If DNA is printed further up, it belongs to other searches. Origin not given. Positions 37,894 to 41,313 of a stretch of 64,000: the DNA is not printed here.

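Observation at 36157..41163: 1668-aa protein fusing a catalytically degenerate M28/PA-like periplasmic domain to a MacB-type FtsX permease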

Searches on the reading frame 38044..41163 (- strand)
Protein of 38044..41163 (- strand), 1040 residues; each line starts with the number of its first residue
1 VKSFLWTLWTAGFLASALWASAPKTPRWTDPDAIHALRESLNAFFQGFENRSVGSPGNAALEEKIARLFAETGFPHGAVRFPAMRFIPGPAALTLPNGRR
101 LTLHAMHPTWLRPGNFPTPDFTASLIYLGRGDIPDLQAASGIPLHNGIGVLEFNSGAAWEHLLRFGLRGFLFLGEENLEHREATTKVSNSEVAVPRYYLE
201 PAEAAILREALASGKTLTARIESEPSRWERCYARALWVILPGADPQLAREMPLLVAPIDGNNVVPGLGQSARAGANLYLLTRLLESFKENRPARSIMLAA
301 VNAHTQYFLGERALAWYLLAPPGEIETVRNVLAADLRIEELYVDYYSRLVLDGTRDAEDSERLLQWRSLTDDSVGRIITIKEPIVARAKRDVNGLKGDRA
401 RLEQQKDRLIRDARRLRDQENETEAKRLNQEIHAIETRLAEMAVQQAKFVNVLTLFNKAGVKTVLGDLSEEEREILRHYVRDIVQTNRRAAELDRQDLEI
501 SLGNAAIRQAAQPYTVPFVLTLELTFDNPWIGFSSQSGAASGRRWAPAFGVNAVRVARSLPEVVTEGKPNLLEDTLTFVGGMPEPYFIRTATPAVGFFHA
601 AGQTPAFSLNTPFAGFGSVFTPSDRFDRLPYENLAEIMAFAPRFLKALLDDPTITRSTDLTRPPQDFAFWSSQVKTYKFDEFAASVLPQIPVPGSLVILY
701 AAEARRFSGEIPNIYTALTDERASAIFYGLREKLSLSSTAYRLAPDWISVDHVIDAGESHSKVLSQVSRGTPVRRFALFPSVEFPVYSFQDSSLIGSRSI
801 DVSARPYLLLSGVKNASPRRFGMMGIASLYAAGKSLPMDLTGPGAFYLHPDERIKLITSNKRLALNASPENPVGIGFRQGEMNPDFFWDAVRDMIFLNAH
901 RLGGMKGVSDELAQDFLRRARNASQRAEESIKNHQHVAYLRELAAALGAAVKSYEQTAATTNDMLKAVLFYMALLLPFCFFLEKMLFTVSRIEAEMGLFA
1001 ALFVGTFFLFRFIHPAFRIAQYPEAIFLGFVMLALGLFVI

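Call 9: find_homologous_proteins(query=window:38134-41163:-, max_evalue=0.001)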
Query window:38134-41163:- (1010 aa): 37 proteins with E <= 0.001 among 8000 candidates.
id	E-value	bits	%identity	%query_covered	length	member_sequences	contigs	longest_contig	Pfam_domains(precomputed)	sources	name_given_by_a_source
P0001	0.0e+0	2278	100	100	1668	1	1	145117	PF02687.28,PF12704.15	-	-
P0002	0.0e+0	1747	76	100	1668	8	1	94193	PF02687.28,PF12704.15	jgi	-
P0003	0.0e+0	1215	55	97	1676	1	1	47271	PF02687.28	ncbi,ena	-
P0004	0.0e+0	1188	54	97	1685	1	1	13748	PF02687.28,PF12704.15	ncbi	-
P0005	0.0e+0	1181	55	100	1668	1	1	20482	PF02687.28,PF12704.15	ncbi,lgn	-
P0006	0.0e+0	1177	53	99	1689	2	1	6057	PF02687.28,PF12704.15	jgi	jgi:ABC-type antimicrobial peptide transport system permease subunit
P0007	0.0e+0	1152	53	97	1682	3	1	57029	PF02687.28,PF12704.15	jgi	jgi:ABC-type antimicrobial peptide transport system permease subunit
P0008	2.0e-295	1001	56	82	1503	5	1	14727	PF02687.28,PF12704.15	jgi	jgi:ABC-type antimicrobial peptide transport system permease subunit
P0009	2.1e-256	872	44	97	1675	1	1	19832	PF02687.28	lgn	-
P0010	3.2e-249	848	44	100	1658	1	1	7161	PF02687.28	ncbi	-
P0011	2.2e-248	845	44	99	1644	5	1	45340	PF02687.28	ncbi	-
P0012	1.1e-243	830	44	95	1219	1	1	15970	-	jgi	-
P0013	8.8e-240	817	43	96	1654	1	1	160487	PF02687.28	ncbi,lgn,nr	ncbi:MAG: ABC transporter permease [Kiritimatiellae bacterium]|nr:ABC transporter permease [Kiritima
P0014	1.4e-239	816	43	97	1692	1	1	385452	PF02687.28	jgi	-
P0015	1.2e-237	810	45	97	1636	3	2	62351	PF02687.28,PF12704.15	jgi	jgi:hypothetical protein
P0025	6.9e-210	718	40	95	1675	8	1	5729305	PF02687.28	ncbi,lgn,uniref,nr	ncbi:ABC transporter permease [Oligosphaera ethanolica]|uniref:ABC3 transporter permease C-terminal 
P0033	3.3e-149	517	32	66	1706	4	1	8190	PF02687.28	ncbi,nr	ncbi:MAG: ABC transporter permease, partial [Lentisphaerae bacterium]|nr:ABC transporter permease [L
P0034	1.8e-36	144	24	50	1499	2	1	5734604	PF02687.28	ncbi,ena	-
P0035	5.3e-32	129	26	28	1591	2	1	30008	PF02687.28,PF04389.23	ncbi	-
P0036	3.8e-26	110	22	93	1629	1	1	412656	PF02687.28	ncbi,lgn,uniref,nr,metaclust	ncbi:FtsX-like permease family protein [Desulfogranum mediterraneum]|uniref:ABC transporter permease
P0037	5.7e-26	109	23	99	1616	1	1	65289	PF02687.28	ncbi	ncbi:MAG: ABC transporter permease [Thermodesulfobacteriota bacterium]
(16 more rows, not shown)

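Call 11: search_protein_families(library=pfam, proteins=[P0035, P0034, P0036, P0037, P0025, P0033], max_evalue=0.1)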
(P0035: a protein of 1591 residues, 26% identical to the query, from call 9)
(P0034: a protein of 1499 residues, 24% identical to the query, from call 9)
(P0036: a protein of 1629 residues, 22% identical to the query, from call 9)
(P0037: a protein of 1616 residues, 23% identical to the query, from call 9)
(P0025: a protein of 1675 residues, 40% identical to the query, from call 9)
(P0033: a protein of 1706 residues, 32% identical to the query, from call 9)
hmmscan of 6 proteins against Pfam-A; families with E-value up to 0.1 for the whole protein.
P0035 (1591 aa): 3 families
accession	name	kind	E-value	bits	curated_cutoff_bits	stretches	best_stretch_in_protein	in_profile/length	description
PF02687.27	FtsX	-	1.1e-14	54.9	25.5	1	1316-1425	5-116/120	FtsX-like permease C-terminal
PF04389.22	Peptidase_M28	-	9e-12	45.5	21.3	1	239-326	1-79/193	Peptidase family M28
PF24627.1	PUMA_CC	-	0.067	13.6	30.1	0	340-374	40-74/74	PUMA coiled-coil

P0034 (1499 aa): 3 families
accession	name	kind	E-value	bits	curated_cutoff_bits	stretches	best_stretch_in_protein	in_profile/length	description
PF02687.27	FtsX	-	6.5e-13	49.2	25.5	1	1224-1331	7-116/120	FtsX-like permease C-terminal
PF02225.27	PA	-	0.00014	22.3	23.9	1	150-219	22-95/95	PA domain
PF04389.22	Peptidase_M28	-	0.00037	20.7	21.3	1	245-329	1-81/193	Peptidase family M28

P0036 (1629 aa): 2 families
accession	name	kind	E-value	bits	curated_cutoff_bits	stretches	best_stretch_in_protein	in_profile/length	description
PF02687.27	FtsX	-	4.9e-12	46.4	25.5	1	1343-1449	6-114/120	FtsX-like permease C-terminal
PF04389.22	Peptidase_M28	-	2.5e-05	24.5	21.3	1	263-342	1-76/193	Peptidase family M28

P0037 (1616 aa): 2 families
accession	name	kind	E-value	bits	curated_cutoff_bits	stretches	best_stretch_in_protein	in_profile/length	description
PF02687.27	FtsX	-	8.3e-12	45.7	25.5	1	1312-1419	7-116/120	FtsX-like permease C-terminal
PF04389.22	Peptidase_M28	-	0.0038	17.4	21.3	1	246-299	12-64/193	Peptidase family M28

P0025 (1675 aa): 1 family
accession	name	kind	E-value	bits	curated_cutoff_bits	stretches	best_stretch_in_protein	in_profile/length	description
PF02687.27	FtsX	-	3.2e-14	53.5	25.5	1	1380-1493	2-117/120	FtsX-like permease C-terminal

P0033 (1706 aa): 1 family
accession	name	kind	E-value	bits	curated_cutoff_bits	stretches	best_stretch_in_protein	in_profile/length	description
PF02687.27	FtsX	-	5.7e-14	52.6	25.5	1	1463-1571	8-118/120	FtsX-like permease C-terminal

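Call 16: find_encoding_contigs(protein=P0025, flank=10000, max_places=2)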
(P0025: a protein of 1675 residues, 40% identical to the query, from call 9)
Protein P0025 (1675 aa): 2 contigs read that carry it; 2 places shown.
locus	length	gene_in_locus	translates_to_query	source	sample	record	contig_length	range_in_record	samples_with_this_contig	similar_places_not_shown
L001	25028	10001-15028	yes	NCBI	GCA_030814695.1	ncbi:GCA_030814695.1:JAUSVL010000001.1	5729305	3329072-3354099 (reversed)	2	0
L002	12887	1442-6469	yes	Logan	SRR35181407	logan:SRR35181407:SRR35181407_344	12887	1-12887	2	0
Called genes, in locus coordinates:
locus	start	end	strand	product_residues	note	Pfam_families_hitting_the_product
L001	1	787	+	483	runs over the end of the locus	PF20580:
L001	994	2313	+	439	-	PF13173:AAA_14, PF13635:DUF4143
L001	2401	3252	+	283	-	PF01261:AP_endonuc_2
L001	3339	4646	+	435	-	PF04734:Ceramidase_alk (weak)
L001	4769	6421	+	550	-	PF13088:BNR_2 (faint), PF02012:BNR (faint)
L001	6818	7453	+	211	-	-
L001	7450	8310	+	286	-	PF08843:AbiEii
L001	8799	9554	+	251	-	PF00005:ABC_tran, PF02463:SMC_N (faint), PF13304:AAA_21 (faint)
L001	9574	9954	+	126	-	PF05402:PqqD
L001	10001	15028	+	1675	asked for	PF02687:FtsX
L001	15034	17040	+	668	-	PF03169:OPT (weak)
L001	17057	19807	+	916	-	PF20581:DUF6785, PF20580:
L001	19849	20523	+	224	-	PF02687:FtsX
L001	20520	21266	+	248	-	PF00005:ABC_tran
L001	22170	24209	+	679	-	PF02065:Melibiase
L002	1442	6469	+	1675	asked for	PF02687:FtsX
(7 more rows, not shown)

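Call 17: find_encoding_contigs(protein=P0036, flank=10000, max_places=1)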
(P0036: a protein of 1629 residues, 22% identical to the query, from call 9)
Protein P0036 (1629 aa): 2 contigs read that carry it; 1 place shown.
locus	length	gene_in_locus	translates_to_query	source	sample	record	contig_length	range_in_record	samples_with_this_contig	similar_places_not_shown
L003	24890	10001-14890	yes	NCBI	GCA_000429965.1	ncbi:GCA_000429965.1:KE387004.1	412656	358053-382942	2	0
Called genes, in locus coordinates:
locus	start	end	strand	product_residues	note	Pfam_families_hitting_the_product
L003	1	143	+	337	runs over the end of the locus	PF00348:polyprenyl_synt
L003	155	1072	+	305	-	PF04748:Polysacc_deac_2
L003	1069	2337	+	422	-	PF13439:Glyco_transf_4, PF00534:Glycos_transf_1, PF13692:Glyco_trans_1_4, PF13524:Glyco_trans_1_2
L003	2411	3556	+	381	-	PF20706:GT4-conflict (weak), PF00534:Glycos_transf_1, PF13692:Glyco_trans_1_4, PF13524:Glyco_trans_1_2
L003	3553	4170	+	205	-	PF00300:His_Phos_1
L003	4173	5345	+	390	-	PF04101:Glyco_tran_28_C (weak)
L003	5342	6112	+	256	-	PF10096:DUF2334 (weak)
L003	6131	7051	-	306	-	PF02401:LYTB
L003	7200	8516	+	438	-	PF01103:Omp85 (weak)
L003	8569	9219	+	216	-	PF02687:FtsX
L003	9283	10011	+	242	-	PF00005:ABC_tran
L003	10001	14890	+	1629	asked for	PF02687:FtsX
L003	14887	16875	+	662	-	PF20581:DUF6785, PF20580:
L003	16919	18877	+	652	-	-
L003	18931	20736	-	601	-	PF13191:AAA_16 (faint), PF13401:AAA_22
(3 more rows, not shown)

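Call 18: find_encoding_contigs(protein=P0034, flank=10000, max_places=1)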
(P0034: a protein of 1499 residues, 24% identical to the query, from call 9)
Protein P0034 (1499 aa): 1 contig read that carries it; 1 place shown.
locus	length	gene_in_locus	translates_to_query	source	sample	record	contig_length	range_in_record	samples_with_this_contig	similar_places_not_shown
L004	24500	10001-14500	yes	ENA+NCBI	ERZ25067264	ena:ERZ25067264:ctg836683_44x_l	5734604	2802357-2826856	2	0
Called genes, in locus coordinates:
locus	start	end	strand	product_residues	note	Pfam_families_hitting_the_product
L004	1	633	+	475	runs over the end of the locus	PF12799:LRR_4 (weak), PF13855:LRR_8, PF12799:LRR_4 (weak)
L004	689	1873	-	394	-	PF13173:AAA_14, PF13635:DUF4143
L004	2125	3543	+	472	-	PF01547:SBP_bac_1, PF13416:SBP_bac_8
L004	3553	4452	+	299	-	PF00528:BPD_transp_1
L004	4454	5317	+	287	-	PF00528:BPD_transp_1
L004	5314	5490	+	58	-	-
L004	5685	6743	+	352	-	PF00005:ABC_tran, PF17912:OB_MalK, PF08402:TOBE_2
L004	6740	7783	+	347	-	PF00005:ABC_tran, PF08402:TOBE_2 (weak)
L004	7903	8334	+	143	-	-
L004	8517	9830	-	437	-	PF01120:Alpha_L_fucos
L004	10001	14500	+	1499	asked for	PF02687:FtsX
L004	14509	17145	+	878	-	-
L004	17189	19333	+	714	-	PF20581:DUF6785, PF20580:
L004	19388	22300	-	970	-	PF21620:SlpA_C (faint)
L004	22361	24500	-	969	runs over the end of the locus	PF21620:SlpA_C (faint)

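Call 28: predict_structure(alignment_id=A2)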
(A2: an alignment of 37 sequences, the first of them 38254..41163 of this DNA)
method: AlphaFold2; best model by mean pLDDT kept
length: 970 residues; sequences in the alignment: 37
mean_pLDDT: 91.9   pTM: 0.89
mean pLDDT of the five models: 91.9, 90.6, 90.1, 90.1, 89.8
residues with pLDDT >= 90: 765; 70-90: 175; 50-70: 26; < 50: 4
segments of 3 or more residues with pLDDT < 50: none
pLDDT, mean of each block of 10 residues (from residue 1): 63 64 74 95 95 95 98 98 96 96 95 94 95 93 95 94 95 95 93 95 94 79 96 98 96 98 91 98 97 98 97 97 94 95 94 89 89 83 90 88 91 93 95 94 92 85 88 94 95 97 97 97 97 83 76 96 94 91 90 92 94 95 95 97 97 90 84 95 81 96 86 96 96 92 95 94 92 95 94 80 89 89 93 84 93 93 94 94 95 96 83 95 98 96 96 92 81
secondary structure, 60 per line:
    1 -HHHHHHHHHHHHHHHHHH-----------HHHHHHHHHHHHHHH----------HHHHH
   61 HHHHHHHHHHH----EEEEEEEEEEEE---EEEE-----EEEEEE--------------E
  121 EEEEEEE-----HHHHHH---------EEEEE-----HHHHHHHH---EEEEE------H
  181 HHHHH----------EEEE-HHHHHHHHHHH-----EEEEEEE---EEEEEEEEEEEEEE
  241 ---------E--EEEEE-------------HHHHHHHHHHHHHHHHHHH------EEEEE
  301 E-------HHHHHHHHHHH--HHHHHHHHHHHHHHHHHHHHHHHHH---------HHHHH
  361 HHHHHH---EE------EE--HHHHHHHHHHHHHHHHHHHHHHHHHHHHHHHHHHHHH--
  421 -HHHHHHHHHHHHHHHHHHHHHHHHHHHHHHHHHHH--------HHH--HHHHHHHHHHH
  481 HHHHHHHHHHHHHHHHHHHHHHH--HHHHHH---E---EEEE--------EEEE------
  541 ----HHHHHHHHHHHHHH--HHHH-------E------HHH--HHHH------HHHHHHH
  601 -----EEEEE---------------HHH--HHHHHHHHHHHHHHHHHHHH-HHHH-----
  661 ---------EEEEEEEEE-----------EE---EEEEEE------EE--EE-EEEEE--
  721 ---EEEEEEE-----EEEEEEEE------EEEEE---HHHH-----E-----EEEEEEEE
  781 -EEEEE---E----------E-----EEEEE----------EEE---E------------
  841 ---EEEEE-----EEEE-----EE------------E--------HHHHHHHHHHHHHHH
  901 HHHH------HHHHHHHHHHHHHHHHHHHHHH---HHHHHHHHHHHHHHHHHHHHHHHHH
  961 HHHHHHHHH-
elements in order (helices of 4 or more, strands of 3 or more residues): H2-19 H31-45 H56-71 E76-87 E91-94 E100-105 E120-127 H133-138 E148-152 H158-165 E169-173 H180-185 E196-199 H201-211 E217-223 E227-240 E253-257 H271-289 E296-301 H309-319 H322-346 H356-366 H382-418 H422-456 H470-503 H506-511 E519-522 E531-534 H545-558 H561-564 H584-587 H594-600 E606-610 H631-650 H652-655 E670-678 E695-700 E714-718 E724-730 E736-743 E750-754 H758-761 E773-780 E782-786 E807-811 E822-824 E844-848 E854-857 H886-904 H911-932 H936-969

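Call 31: fold_search(model_id=the predicted structure, library=pdb)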
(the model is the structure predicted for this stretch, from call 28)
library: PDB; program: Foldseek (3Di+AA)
matches with E <= 10: 492; with E <= 0.001: 82
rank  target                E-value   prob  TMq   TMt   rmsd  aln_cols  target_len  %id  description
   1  2ek8                  3.5e-14  1.00  0.25  0.46  14.5       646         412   11  Aminopeptidase from Aneurinibacillus sp. strain AM-1 (released 2008-03-25)
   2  8acr                  2.2e-12  1.00  0.23  0.42  15.6       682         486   10  Structure of Pseudomonas aeruginosa aminopeptidase, PaAP (released 2023-07-12)
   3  6hc6_C                3.0e-12  1.00  0.29  0.60  10.4       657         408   10  The structure of BSAP, a zinc aminopeptidase from Bacillus subtilis (released 2019-08-28)
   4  3kas_A                4.8e-12  1.00  0.27  0.39  11.0       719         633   10  Machupo virus GP1 bound to human transferrin receptor 1 (released 2010-03-09)
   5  6hc6_A                5.1e-12  1.00  0.28  0.58  10.7       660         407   10  The structure of BSAP, a zinc aminopeptidase from Bacillus subtilis (released 2019-08-28)
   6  6hc7_A                7.7e-12  1.00  0.28  0.57  10.7       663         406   10  The crystal structure of BSAP, a zinc aminopeptidase from Bacillus subtilis (medium resolution) (released 2019-08-28)
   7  8acg_C                7.7e-12  1.00  0.24  0.44  16.2       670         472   10  Structure of Pseudomonas aeruginosa aminopeptidase, PaAP_T E340A mutant (released 2023-07-12)
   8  3iib                  1.0e-11  1.00  0.22  0.42   6.3       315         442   17  Crystal structure of Peptidase M28 precursor (YP_926796.1) from SHEWANELLA AMAZONENSIS SB2B at 1.70 A resolution (released 2009-08-25)
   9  8ac7_A                1.1e-11  1.00  0.25  0.46  12.3       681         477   10  Structure of Pseudomonas aeruginosa aminopeptidase, PaAP (released 2023-07-12)
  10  8acg_E                1.1e-11  1.00  0.25  0.47  15.5       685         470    9  Structure of Pseudomonas aeruginosa aminopeptidase, PaAP_T E340A mutant (released 2023-07-12)
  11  8acg_D                1.6e-11  1.00  0.24  0.44  16.0       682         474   10  Structure of Pseudomonas aeruginosa aminopeptidase, PaAP_T E340A mutant (released 2023-07-12)
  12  6wrv_E                1.6e-11  1.00  0.26  0.37  11.8       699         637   10  Crystal structure of computationally designed protein 3DS18 in complex with the human Transferrin receptor ectodomain (released 2021-04-28)
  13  6wrw_B                2.3e-11  1.00  0.25  0.35  11.8       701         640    9  Crystal structure of computationally designed protein 2DS25.5 in complex with the human Transferrin receptor ectodomai (released 2021-04-28)
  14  8acg_F                2.7e-11  1.00  0.25  0.47  13.9       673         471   10  Structure of Pseudomonas aeruginosa aminopeptidase, PaAP_T E340A mutant (released 2023-07-12)
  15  8ack_A                2.7e-11  1.00  0.22  0.42  15.5       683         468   10  Structure of Pseudomonas aeruginosa aminopeptidase, PaAP (released 2023-07-12)
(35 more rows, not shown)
